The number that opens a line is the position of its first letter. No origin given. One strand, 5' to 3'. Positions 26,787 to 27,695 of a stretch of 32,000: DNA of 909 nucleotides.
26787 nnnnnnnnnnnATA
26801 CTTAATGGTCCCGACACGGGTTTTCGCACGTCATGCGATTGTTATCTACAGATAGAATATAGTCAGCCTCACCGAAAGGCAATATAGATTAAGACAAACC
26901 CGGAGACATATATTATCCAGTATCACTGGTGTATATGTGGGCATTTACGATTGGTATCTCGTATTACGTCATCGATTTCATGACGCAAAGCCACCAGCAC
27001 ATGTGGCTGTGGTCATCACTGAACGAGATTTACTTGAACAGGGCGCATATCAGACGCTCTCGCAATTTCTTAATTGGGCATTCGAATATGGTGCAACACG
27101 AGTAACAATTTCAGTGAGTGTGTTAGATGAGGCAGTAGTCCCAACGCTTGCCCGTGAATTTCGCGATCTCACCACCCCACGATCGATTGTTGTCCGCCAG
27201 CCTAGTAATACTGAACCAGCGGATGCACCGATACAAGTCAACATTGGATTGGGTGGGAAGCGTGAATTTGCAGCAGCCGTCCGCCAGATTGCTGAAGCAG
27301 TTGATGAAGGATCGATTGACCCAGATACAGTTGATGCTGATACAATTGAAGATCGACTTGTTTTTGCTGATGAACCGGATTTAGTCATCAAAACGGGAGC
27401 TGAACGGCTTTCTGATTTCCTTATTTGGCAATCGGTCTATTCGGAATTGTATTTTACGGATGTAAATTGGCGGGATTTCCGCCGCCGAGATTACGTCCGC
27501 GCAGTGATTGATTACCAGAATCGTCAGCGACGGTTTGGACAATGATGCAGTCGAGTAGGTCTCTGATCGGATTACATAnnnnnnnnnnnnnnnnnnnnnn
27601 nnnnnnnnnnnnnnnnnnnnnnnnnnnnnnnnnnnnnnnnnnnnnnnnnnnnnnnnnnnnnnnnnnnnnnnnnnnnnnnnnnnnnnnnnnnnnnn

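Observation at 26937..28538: Catalytic UppS without RXG, convergent with a DGNRR-less paralogue that keeps RXG: candidate heteromeric cis-prenyltransferase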

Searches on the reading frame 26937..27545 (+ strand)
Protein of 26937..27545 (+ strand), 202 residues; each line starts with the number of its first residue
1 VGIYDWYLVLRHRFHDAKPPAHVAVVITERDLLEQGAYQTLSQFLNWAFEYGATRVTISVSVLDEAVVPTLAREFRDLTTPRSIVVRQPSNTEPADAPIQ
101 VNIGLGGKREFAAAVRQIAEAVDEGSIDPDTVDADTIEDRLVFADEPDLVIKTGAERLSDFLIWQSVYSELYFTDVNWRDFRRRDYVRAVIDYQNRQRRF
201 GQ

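Call 3: search_protein_families(library=pfam, proteins=[window:26937-27545:+], max_evalue=0.01)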
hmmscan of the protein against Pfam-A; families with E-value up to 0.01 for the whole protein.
window:26937-27545:+ (202 aa): 1 family
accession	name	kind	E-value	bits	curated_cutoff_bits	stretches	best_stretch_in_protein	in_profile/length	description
PF01255.24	Prenyltransf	-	7.4e-27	94.8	27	1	97-201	115-219/219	Putative undecaprenyl diphosphate synthase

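Call 4: search_protein_families(library=ncbifam, proteins=[window:26937-27545:+], max_evalue=0.01)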
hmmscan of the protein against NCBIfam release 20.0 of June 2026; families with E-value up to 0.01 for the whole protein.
window:26937-27545:+ (202 aa): 16 families
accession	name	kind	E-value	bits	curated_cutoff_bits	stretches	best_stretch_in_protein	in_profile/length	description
NF011405.0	PRK14830.1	equivalog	8.4e-30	104.2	304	1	100-202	145-250/251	undecaprenyl pyrophosphate synthase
NF011406.0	PRK14831.1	subfamily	1.4e-29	103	375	1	98-202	144-251/256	undecaprenyl pyrophosphate synthase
NF011411.0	PRK14838.1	equivalog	6.1e-28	97.8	417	1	101-202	134-238/244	isoprenyl transferase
NF011403.0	PRK14828.1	equivalog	7.6e-28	97.6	348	1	97-202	146-258/258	isoprenyl transferase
NF011408.0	PRK14834.1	equivalog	4.2e-27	95.2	348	1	101-201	141-244/252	isoprenyl transferase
TIGR00055.1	uppS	equivalog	3.6e-26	92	109.55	1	96-201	120-228/228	polyprenyl diphosphate synthase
NF011409.0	PRK14835.1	equivalog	6.5e-26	91.3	425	1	99-202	169-279/279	isoprenyl transferase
NF007596.1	PRK10240.1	equivalog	2.5e-23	82.7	418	1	101-201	139-242/251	(2E,6E)-farnesyl-diphosphate-specific ditrans,polycis-undecaprenyl-diphosphate synthase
NF011404.0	PRK14829.1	equivalog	1.8e-22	79.9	372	1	99-202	152-258/260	isoprenyl transferase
NF011414.0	PRK14841.1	equivalog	1.9e-21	76.8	401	1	102-201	128-228/233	isoprenyl transferase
NF011407.0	PRK14833.1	equivalog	2.1e-20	73.4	325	1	101-202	128-231/233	di-trans,poly-cis-decaprenylcistransferase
NF011402.0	PRK14827.1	equivalog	2.3e-19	69.8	535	1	100-202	190-295/296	decaprenyl diphosphate synthase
NF011413.0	PRK14840.1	equivalog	1.1e-18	67.8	410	1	101-201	146-249/250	isoprenyl transferase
NF011412.0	PRK14839.1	equivalog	4.4e-18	65.5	334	1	128-201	152-227/240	di-trans,poly-cis-decaprenylcistransferase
NF011415.0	PRK14842.1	equivalog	1.9e-14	53.7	360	1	148-201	182-236/241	isoprenyl transferase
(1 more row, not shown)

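Call 6: search_solved_structures(query=window:26937-27545:+, show_alignments=4, max_evalue=1)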
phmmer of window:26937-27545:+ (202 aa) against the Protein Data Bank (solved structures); distinct sequences matched with E-value up to 1: 43.
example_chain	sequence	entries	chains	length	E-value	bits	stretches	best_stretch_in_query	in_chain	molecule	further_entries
5cqb_A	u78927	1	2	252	2.7e-22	82.7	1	100-201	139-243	Ditrans,polycis-undecaprenyl-diphosphate synthase ((2E,6E)-farnesyl-diphosphate specific)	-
1jp3_A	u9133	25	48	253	2.7e-22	82.7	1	100-201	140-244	undecaprenyl pyrophosphate synthase | Undecaprenyl pyrophosphate synthetase | Ditrans,polycis-undecaprenyl-diphosphate synthase ((2E,6E)-farnesyl-diphosphate sp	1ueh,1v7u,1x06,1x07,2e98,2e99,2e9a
1x08_A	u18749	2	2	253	2.7e-22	82.7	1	100-201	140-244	Undecaprenyl pyrophosphate synthetase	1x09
6szg_A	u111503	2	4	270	6.9e-20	74.9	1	98-202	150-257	Ditrans,polycis-undecaprenyl-diphosphate synthase ((2E,6E)-farnesyl-diphosphate specific)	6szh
2vfw_A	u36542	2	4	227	1.6e-19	73.7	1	90-195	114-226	SHORT-CHAIN Z-ISOPRENYL DIPHOSPHATE SYNTHETASE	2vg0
2vg1_A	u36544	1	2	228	1.6e-19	73.7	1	90-195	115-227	SHORT-CHAIN Z-ISOPRENYL DIPHOSPHATE SYNTHETASE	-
6acs_A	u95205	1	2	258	5e-19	72.1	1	99-202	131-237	Ditrans,polycis-undecaprenyl-diphosphate synthase ((2E,6E)-farnesyl-diphosphate specific)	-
7jli_A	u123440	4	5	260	8.1e-19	71.4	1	100-201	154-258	Isoprenyl transferase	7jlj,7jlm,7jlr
1f75_A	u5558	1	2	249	6.5e-18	68.4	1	101-201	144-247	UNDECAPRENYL PYROPHOSPHATE SYNTHETASE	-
6loi_A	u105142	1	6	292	8e-17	64.9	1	100-201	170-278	Isoprenyl transferase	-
2vg2_A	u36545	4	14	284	1.4e-16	64.1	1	99-201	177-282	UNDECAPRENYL PYROPHOSPHATE SYNTHETASE | Decaprenyl diphosphate synthase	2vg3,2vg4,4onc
6ime_A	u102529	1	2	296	1.5e-16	63.9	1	99-201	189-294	Decaprenyl diphosphate synthase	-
8wu6_A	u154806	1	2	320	1e-15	61.2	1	99-201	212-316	Nerylneryl diphosphate synthase CPT2, chloroplastic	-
7cpn_A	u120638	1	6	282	1.5e-15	60.7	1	98-201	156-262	Trans,polycis-polyprenyl diphosphate synthase ((2Z,6E)-farnesyl diphosphate specific)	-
4q9m_A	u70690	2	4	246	1.6e-15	60.7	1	102-201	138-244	Isoprenyl transferase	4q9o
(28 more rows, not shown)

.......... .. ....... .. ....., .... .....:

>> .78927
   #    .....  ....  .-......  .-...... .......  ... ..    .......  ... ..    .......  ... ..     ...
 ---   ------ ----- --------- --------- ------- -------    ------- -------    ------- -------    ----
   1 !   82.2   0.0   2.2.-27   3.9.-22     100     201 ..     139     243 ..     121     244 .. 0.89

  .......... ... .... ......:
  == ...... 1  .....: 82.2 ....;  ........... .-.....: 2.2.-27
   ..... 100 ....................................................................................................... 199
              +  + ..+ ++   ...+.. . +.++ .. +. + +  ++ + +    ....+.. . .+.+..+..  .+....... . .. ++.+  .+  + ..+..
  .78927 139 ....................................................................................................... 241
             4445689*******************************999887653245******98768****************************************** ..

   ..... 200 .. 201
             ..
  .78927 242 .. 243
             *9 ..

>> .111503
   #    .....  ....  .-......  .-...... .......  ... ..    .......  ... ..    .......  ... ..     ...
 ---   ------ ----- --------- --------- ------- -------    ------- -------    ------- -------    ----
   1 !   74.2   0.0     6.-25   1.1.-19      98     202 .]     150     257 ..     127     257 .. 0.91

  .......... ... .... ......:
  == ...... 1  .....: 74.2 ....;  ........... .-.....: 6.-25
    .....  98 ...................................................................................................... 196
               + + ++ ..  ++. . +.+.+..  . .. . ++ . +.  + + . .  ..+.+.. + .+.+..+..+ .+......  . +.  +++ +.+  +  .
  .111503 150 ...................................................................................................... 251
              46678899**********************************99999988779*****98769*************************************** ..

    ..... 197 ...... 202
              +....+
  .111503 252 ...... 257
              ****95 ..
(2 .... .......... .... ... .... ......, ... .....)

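Call 12: find_homologous_proteins(query=window:26937-27545:+, max_evalue=0.001)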
Query window:26937-27545:+ (202 aa): 3310 proteins with E <= 0.001 among 3584 candidates; the best 120 are listed.
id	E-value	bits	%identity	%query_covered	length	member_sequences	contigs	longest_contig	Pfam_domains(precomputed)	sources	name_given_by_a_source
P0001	1.1e-128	445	100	100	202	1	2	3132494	PF01255.25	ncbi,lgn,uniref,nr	ncbi:undecaprenyl diphosphate synthase family protein [Haloquadratum walsbyi]|uniref:Tritrans,polyci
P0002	2.9e-128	443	99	100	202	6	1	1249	PF01255.25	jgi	jgi:undecaprenyl diphosphate synthase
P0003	3.5e-128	443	99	100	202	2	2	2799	PF01255.25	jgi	-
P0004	1.6e-121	421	93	100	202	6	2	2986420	PF01255.25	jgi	jgi:undecaprenyl diphosphate synthase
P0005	2.0e-117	408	91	100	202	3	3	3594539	PF01255.25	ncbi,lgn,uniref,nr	ncbi:undecaprenyl diphosphate synthase family protein [Haloquadratum walsbyi]|uniref:Undecaprenyl py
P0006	6.1e-106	370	82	100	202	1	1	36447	PF01255.25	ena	-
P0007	3.2e-105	368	81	100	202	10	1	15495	PF01255.25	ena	-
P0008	9.4e-105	367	80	100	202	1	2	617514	PF01255.25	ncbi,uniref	ncbi:undecaprenyl diphosphate synthase family protein [Halobellus rarus]|uniref:Undecaprenyl diphosp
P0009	1.2e-104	366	80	100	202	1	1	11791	PF01255.25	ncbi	-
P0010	2.3e-104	365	80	100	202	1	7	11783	PF01255.25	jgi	jgi:undecaprenyl diphosphate synthase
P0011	2.8e-104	365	79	100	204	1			PF01255.25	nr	nr:undecaprenyl diphosphate synthase family protein [Halobellus rarus]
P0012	7.4e-104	364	80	100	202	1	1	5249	PF01255.25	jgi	jgi:undecaprenyl diphosphate synthase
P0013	7.4e-104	364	81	100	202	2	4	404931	PF01255.25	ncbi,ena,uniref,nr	ncbi:UDP diphosphate synthase [Halobellus sp. Atlit-38R]|uniref:undecaprenyl diphosphate synthase fa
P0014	8.1e-104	364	80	100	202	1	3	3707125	PF01255.25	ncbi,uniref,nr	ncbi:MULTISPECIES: undecaprenyl diphosphate synthase family protein [Halobellus]|uniref:undecaprenyl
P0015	1.4e-103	363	80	100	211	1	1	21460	PF01255.25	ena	-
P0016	1.6e-103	363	79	100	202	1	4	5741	PF01255.25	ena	-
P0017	1.8e-103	362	79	100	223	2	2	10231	PF01255.25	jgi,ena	jgi:undecaprenyl diphosphate synthase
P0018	2.1e-103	362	79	100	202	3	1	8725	PF01255.25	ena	-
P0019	2.1e-103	362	80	100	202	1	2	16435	PF01255.25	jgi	-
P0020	2.2e-103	362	79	100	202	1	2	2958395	PF01255.25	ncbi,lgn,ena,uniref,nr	ncbi:undecaprenyl diphosphate synthase family protein [Halobellus limi]|uniref:UDP diphosphate synth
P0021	2.5e-103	362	79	100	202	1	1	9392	PF01255.25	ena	-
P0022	2.6e-103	362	81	100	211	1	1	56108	PF01255.25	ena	-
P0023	2.7e-103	362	79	100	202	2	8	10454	PF01255.25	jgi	jgi:undecaprenyl diphosphate synthase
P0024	2.7e-103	362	80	100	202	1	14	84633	PF01255.25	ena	-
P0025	2.9e-103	362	79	100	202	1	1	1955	PF01255.25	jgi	jgi:undecaprenyl diphosphate synthase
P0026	2.9e-103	362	79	100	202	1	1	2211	PF01255.25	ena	-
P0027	3.4e-103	361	79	100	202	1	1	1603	PF01255.25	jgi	-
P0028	3.7e-103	361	80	100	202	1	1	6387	PF01255.25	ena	-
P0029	3.8e-103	361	80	100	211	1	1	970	PF01255.25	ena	-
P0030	3.9e-103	361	80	100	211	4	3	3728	PF01255.25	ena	-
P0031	4.6e-103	361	79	100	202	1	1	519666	PF01255.25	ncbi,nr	ncbi:UDP diphosphate synthase [Halobellus sp. Atlit-31R]|nr:UDP diphosphate synthase [Halobellus sp.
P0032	5.4e-103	361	80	100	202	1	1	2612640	PF01255.25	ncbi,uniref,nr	ncbi:undecaprenyl diphosphate synthase family protein [Halobellus inordinatus]|uniref:undecaprenyl d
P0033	5.6e-103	361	80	100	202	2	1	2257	PF01255.25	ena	-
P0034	5.7e-103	361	79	100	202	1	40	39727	PF01255.25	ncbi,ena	-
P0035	5.8e-103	361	79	100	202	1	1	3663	PF01255.25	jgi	jgi:undecaprenyl diphosphate synthase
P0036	5.9e-103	361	80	100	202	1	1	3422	PF01255.25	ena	-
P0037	6.2e-103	361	79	100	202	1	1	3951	PF01255.25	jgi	jgi:undecaprenyl diphosphate synthase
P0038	8.2e-103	360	79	100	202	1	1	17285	PF01255.25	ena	-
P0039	9.1e-103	360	79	100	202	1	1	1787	PF01255.25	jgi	jgi:undecaprenyl diphosphate synthase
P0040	9.6e-103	360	79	100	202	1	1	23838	PF01255.25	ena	-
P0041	9.6e-103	360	78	100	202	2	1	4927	PF01255.25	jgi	jgi:undecaprenyl diphosphate synthase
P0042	9.8e-103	360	79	100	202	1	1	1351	PF01255.25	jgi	jgi:undecaprenyl diphosphate synthase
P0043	1.0e-102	360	79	100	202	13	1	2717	PF01255.25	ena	-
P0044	1.1e-102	360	79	100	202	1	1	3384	PF01255.25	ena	-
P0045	1.1e-102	360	80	100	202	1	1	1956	PF01255.25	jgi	jgi:undecaprenyl diphosphate synthase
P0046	1.2e-102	360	79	100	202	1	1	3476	PF01255.25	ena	-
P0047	1.2e-102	360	78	100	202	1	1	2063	PF01255.25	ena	-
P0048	1.4e-102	359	79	100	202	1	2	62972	PF01255.25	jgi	-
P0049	1.5e-102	359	79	100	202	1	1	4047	PF01255.25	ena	-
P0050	1.7e-102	359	78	100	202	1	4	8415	PF01255.25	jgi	jgi:undecaprenyl diphosphate synthase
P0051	1.7e-102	359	78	100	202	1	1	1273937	PF01255.25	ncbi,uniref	ncbi:undecaprenyl diphosphate synthase family protein [Halobellus salinisoli]|uniref:undecaprenyl di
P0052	1.9e-102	359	78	100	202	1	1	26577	PF01255.25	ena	-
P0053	2.0e-102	359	81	99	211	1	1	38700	PF01255.25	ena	-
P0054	9.3e-102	357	78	100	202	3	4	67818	PF01255.25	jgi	-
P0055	1.2e-101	356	76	100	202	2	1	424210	PF01255.25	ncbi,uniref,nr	ncbi:undecaprenyl diphosphate synthase family protein [Halobellus captivus]|uniref:undecaprenyl diph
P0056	1.4e-101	356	77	100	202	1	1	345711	PF01255.25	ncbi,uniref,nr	ncbi:undecaprenyl diphosphate synthase family protein [Halobellus ruber]|uniref:Undecaprenyl diphosp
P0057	1.5e-101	356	79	100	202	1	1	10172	PF01255.25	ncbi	ncbi:MAG: undecaprenyl diphosphate synthase family protein [Haloquadratum sp.]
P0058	2.2e-101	356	78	100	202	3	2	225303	PF01255.25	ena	-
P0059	1.0e-100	353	77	100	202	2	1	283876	PF01255.25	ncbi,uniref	ncbi:undecaprenyl diphosphate synthase family protein [Halobellus sp. GM3]|uniref:undecaprenyl dipho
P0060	4.0e-100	351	79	100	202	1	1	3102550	PF01255.25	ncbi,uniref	ncbi:undecaprenyl diphosphate synthase family protein [Halobellus rubicundus]|uniref:Undecaprenyl di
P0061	6.7e-100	351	77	99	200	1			PF01255.25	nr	nr:undecaprenyl diphosphate synthase family protein [Halobellus ruber]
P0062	1.2e-99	350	77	100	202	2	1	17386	PF01255.25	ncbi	ncbi:MAG: undecaprenyl diphosphate synthase family protein [Haloferacaceae archaeon]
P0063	1.7e-99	349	75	100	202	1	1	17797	PF01255.25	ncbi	-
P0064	1.9e-99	349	78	100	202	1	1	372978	PF01255.25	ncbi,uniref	ncbi:undecaprenyl diphosphate synthase family protein [Halobellus sp. EA9]|uniref:undecaprenyl dipho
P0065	2.4e-99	349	77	100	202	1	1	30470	PF01255.25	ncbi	ncbi:MAG: undecaprenyl diphosphate synthase family protein [Halobellus sp.]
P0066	1.8e-98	346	77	100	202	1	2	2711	PF01255.25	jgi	-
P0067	2.1e-98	346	77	100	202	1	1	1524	PF01255.25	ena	-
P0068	3.1e-98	345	76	100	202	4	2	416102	PF01255.25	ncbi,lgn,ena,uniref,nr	ncbi:undecaprenyl diphosphate synthase family protein [Halobellus clavatus]|uniref:undecaprenyl diph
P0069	5.8e-98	344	76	100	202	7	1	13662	PF01255.25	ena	-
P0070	1.4e-97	343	76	100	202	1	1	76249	PF01255.25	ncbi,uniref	ncbi:MAG: undecaprenyl diphosphate synthase family protein [Halobellus sp.]|uniref:undecaprenyl diph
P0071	3.4e-97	342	76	100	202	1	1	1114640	PF01255.25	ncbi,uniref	ncbi:undecaprenyl diphosphate synthase family protein [Halobaculum sp. D14]|uniref:undecaprenyl diph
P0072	4.4e-97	342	75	100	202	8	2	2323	PF01255.25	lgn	-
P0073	4.7e-97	341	75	100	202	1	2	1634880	PF01255.25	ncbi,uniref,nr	ncbi:undecaprenyl diphosphate synthase family protein [Halobium salinum]|uniref:Undecaprenyl diphosp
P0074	5.6e-97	341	77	100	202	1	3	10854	PF01255.25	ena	-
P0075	6.3e-97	341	76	99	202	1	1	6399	PF01255.25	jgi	jgi:undecaprenyl diphosphate synthase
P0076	7.3e-97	341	75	100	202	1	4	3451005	PF01255.25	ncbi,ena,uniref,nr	ncbi:UDP diphosphate synthase [Haloplanus rallus]|uniref:UDP diphosphate synthase n=1 Tax=Haloplanus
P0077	1.0e-96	340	74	100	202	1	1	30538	PF01255.25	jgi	jgi:undecaprenyl diphosphate synthase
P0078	1.0e-96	340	76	100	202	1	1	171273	PF01255.25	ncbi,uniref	ncbi:undecaprenyl diphosphate synthase family protein [Halobaculum sp. P14]|uniref:undecaprenyl diph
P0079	1.4e-96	340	75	99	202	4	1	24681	PF01255.25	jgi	jgi:undecaprenyl diphosphate synthase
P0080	1.5e-96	340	76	99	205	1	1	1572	PF01255.25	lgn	-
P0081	1.5e-96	340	76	100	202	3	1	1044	PF01255.25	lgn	-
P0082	1.7e-96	340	77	100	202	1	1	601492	PF01255.25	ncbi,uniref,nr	ncbi:UDP diphosphate synthase [Halobaculum sp. WSA2]|uniref:UDP diphosphate synthase n=1 Tax=Halobac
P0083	2.6e-96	339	77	100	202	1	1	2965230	PF01255.25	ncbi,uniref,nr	ncbi:undecaprenyl diphosphate synthase family protein [Halobaculum magnesiiphilum]|uniref:Undecapren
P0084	3.1e-96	339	76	100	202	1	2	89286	PF01255.25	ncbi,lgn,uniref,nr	ncbi:di-trans,poly-cis-decaprenylcistransferase / (Z)-prenyl diphosphate synthase [Halobellus salinu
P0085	3.3e-96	339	76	100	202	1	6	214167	PF01255.25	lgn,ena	-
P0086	3.3e-96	339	75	100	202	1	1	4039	PF01255.25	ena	-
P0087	3.9e-96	338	74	100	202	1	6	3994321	PF01255.25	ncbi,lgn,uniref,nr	ncbi:undecaprenyl diphosphate synthase family protein [Halogeometricum borinquense]|uniref:Undecapre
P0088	4.1e-96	338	75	100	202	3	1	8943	PF01255.25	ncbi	ncbi:MAG: undecaprenyl diphosphate synthase family protein [Haloplanus sp.]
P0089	4.6e-96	338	74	100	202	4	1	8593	PF01255.25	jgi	-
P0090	5.3e-96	338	76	100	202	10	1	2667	PF01255.25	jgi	jgi:undecaprenyl diphosphate synthase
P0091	5.4e-96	338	74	100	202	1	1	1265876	PF01255.25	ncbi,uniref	ncbi:undecaprenyl diphosphate synthase family protein [Haloferax sp. DFSO52]|uniref:undecaprenyl dip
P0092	8.5e-96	337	76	100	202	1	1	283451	PF01255.25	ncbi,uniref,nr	ncbi:undecaprenyl diphosphate synthase family protein [Haloparvum sedimenti]|uniref:undecaprenyl dip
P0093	9.7e-96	337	73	100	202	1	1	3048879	PF01255.25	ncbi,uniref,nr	ncbi:undecaprenyl diphosphate synthase family protein [Haloferax larsenii]|uniref:Undecaprenyl dipho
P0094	1.1e-95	337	77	100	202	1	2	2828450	PF01255.25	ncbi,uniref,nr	ncbi:undecaprenyl diphosphate synthase family protein [Halobaculum halobium]|uniref:Undecaprenyl dip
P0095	1.1e-95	337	74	100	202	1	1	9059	PF01255.25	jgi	-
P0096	1.2e-95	337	75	100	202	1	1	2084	PF01255.25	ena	-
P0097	1.4e-95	337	76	100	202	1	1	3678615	PF01255.25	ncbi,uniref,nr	ncbi:undecaprenyl diphosphate synthase family protein [Halorarum halophilum]|uniref:Undecaprenyl dip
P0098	1.6e-95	336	74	100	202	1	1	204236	PF01255.25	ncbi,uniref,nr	ncbi:undecaprenyl diphosphate synthase family protein [Candidatus Halobonum tyrrellensis]|uniref:Di-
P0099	1.7e-95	336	75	100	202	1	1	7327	PF01255.25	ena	-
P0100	1.9e-95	336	76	100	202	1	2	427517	PF01255.25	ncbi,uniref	ncbi:undecaprenyl diphosphate synthase family protein [Haloparvum alkalitolerans]|uniref:undecapreny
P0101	2.3e-95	336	76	100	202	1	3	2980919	PF01255.25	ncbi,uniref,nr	ncbi:undecaprenyl diphosphate synthase family protein [Halobaculum roseum]|uniref:Undecaprenyl dipho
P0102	2.4e-95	336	76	100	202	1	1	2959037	PF01255.25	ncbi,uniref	ncbi:undecaprenyl diphosphate synthase family protein [Halobaculum rarum]|uniref:undecaprenyl diphos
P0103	2.6e-95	336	76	100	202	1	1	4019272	PF01255.25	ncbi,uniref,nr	ncbi:undecaprenyl diphosphate synthase family protein [Halorarum salinum]|uniref:Undecaprenyl diphos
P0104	2.9e-95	336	76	100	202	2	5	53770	PF01255.25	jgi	-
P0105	3.2e-95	335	73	100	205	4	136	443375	PF01255.25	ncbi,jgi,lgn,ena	jgi:undecaprenyl diphosphate synthase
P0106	3.2e-95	335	72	100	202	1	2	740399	PF01255.25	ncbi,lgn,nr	ncbi:undecaprenyl diphosphate synthase [Haloferax larsenii JCM 13917]|nr:undecaprenyl diphosphate sy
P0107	3.4e-95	335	64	74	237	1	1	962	PF01255.25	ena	-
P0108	4.0e-95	335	76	100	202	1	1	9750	PF01255.25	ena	-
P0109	4.3e-95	335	75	100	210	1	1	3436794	PF01255.25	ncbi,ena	-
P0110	4.5e-95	335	73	100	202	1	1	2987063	PF01255.25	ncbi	-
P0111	4.8e-95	335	75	100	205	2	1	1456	PF01255.25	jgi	jgi:undecaprenyl diphosphate synthase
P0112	5.1e-95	335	75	100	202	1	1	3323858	PF01255.25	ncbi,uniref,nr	ncbi:undecaprenyl diphosphate synthase family protein [Halorarum halobium]|uniref:undecaprenyl dipho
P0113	5.5e-95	335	74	99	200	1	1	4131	PF01255.25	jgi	jgi:undecaprenyl diphosphate synthase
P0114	5.5e-95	335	74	100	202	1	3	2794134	PF01255.25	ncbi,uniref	ncbi:undecaprenyl diphosphate synthase family protein [Haloplanus ruber]|uniref:Undecaprenyl diphosp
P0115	5.7e-95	335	72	100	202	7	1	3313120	PF01255.25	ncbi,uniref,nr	ncbi:undecaprenyl diphosphate synthase family protein [Halalkaliarchaeum desulfuricum]|uniref:undeca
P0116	5.7e-95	335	76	100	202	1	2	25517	PF01255.25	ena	-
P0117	6.1e-95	335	74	100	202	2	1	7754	PF01255.25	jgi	jgi:undecaprenyl diphosphate synthase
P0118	6.4e-95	334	76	100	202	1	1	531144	PF01255.25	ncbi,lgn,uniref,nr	ncbi:undecaprenyl diphosphate synthase family protein [Halobaculum gomorrense]|uniref:Undecaprenyl d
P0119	6.7e-95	334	74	100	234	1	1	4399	PF01255.25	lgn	-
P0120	7.0e-95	334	72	100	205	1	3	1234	PF01255.25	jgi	jgi:undecaprenyl diphosphate synthase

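Call 19: find_related_loci(query=window:26937-27545:+, collection=genome_contigs, flank=4000)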
Query window:26937-27545:+ (202 aa) in genome_contigs; peptide patterns used: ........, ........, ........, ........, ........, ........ (x = any residue, [..] = any of these).
600 stretches matched a pattern (row limit reached: there are more); 411 encode a relative of the query (tblastn E <= 1e-3); the best 80 are kept; 80 distinct loci.
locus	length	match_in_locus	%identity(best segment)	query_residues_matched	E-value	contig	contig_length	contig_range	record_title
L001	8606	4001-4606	90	1-202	9e-122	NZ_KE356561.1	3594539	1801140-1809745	MAG: Haloquadratum walsbyi J07HQW2 scf7180000002443, whole genome shotgun sequence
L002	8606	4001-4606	80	1-202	3e-108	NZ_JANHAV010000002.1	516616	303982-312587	Halobellus inordinatus strain YC20 Scaffold2_1, whole genome shotgun sequence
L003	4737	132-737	80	1-202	2e-107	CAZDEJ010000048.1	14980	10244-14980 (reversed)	MAG TPA_asm: uncultured Halobellus sp. isolate SRP090399_co1_60 genome assembly, contig: NODE_1555_length_14980_cov_31.7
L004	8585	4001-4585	78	1-195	8e-103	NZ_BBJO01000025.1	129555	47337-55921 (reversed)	Halobellus rufus strain CBA1103, whole genome shotgun sequence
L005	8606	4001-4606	75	1-202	5e-102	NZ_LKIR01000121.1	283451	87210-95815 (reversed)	Haloparvum sedimenti strain DYS4 scaffold_121, whole genome shotgun sequence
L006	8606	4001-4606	76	1-202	2e-100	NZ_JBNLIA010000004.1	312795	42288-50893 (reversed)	Haloparvum alkalitolerans strain MK62-1 JCM30442_ctg004, whole genome shotgun sequence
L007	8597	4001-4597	76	3-201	1e-100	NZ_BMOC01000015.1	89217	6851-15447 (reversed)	Halobellus salinus strain JCM 14359 sequence15, whole genome shotgun sequence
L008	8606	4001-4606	74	1-202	3e-100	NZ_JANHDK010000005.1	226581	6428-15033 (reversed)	Haloplanus ruber strain R35 Scaffold5_1, whole genome shotgun sequence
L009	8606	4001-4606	73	1-202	4e-100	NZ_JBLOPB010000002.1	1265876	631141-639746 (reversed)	Haloferax sp. DFSO52 DFSO52_ctg002, whole genome shotgun sequence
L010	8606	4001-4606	73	1-202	1e-99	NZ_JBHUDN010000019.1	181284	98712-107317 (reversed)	Haloplanus litoreus strain CGMCC 1.10456 platanus_K_21_77_19, whole genome shotgun sequence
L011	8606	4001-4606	73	1-202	6e-100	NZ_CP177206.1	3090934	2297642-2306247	Haloferax sp. YSSS75 chromosome, complete genome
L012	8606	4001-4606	74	1-202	8e-100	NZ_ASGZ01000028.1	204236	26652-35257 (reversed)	Candidatus Halobonum tyrrellensis G22 contig00031, whole genome shotgun sequence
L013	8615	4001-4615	73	1-202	9e-100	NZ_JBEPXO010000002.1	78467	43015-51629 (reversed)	MAG: Salinigranum sp. isolate 02_S197.semibin_refined.001 NODE_2_length_78467_cov_3.246898, whole genome shotgun sequenc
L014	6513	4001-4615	73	1-202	1e-99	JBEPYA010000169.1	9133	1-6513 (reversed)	MAG: Salinigranum sp. isolate 02_S197.semibin_refined.134 NODE_2894_length_9133_cov_1.777038, whole genome shotgun seque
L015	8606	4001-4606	72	1-202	2e-99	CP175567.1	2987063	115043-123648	Haloferacaceae archaeon 50 chromosome, complete genome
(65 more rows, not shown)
